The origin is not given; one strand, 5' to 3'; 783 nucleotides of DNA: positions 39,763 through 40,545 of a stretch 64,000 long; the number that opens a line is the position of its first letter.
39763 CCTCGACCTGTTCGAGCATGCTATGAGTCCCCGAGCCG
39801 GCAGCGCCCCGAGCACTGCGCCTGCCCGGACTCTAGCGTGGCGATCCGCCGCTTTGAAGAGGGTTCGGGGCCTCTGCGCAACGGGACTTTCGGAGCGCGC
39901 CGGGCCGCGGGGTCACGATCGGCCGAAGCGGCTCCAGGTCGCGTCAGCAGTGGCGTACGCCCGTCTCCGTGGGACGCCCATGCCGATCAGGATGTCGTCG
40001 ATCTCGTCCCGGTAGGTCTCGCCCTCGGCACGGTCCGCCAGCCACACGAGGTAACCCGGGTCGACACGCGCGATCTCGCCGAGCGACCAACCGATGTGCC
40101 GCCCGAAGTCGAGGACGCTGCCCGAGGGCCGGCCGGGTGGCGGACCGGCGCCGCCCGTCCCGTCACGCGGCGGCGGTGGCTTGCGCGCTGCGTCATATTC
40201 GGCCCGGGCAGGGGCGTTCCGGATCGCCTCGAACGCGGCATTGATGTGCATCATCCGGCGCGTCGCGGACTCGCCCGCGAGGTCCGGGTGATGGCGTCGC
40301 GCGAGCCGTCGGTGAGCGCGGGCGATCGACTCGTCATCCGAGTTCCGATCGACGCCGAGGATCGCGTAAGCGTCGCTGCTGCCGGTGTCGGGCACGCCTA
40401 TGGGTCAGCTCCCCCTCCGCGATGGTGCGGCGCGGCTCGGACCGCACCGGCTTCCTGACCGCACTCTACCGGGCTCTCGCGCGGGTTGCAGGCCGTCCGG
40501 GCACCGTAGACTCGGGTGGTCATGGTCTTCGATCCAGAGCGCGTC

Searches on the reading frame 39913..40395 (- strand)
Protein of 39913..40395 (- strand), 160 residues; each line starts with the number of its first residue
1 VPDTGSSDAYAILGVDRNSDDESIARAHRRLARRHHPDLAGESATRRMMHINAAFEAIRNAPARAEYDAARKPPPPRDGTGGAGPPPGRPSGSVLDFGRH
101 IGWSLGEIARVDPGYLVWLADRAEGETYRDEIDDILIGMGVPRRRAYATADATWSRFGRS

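Call 25: find_encoding_contigs(protein=window:39913-40395:-, flank=10000, max_places=10)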
Protein window:39913-40395:- (160 aa): 13 contigs read that carry it; 10 places shown.
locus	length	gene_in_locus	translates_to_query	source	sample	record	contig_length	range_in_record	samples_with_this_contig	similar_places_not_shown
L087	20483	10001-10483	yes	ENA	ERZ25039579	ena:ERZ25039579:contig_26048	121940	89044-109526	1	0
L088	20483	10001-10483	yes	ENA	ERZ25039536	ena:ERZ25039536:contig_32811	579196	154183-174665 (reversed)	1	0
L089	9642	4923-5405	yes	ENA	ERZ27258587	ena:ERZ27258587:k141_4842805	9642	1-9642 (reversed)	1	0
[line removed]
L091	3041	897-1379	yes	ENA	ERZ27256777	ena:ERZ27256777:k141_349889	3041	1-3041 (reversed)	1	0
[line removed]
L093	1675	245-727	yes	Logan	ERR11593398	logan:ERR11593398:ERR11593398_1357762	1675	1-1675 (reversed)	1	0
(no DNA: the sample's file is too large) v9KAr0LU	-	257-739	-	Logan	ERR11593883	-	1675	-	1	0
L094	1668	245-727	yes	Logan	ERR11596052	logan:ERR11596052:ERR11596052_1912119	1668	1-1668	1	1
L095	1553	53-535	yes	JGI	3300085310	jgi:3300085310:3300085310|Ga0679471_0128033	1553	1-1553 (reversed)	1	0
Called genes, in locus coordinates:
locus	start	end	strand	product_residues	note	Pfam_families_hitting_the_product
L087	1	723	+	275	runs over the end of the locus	PF03485:Arg_tRNA_synt_N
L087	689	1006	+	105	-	PF00750:tRNA-synt_1d (weak)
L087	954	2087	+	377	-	PF09334:tRNA-synt_1g (faint), PF00750:tRNA-synt_1d, PF05746:DALR_1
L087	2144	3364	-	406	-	PF26686:DUF8575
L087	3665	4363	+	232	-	PF13483:Lactamase_B_3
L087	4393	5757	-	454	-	PF01979:Amidohydro_1, PF07969:Amidohydro_3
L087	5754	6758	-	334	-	PF07837:FTCD_N, PF02971:FTCD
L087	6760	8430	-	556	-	PF17391:Urocanase_N, PF01175:Urocanase, PF17392:Urocanase_C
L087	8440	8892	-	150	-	-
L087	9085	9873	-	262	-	-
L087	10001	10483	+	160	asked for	PF00226:DnaJ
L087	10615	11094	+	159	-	PF00226:DnaJ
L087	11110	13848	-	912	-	PF07690:MFS_1 (weak), PF00221:Lyase_aromatic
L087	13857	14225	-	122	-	-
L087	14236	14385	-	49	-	-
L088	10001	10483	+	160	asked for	PF00226:DnaJ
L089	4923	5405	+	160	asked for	PF00226:DnaJ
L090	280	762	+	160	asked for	PF00226:DnaJ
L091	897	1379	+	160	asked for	PF00226:DnaJ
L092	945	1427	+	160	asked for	PF00226:DnaJ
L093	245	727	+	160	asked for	PF00226:DnaJ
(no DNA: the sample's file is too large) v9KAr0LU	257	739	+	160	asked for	PF00226:DnaJ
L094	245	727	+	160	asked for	PF00226:DnaJ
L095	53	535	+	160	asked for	PF00226:DnaJ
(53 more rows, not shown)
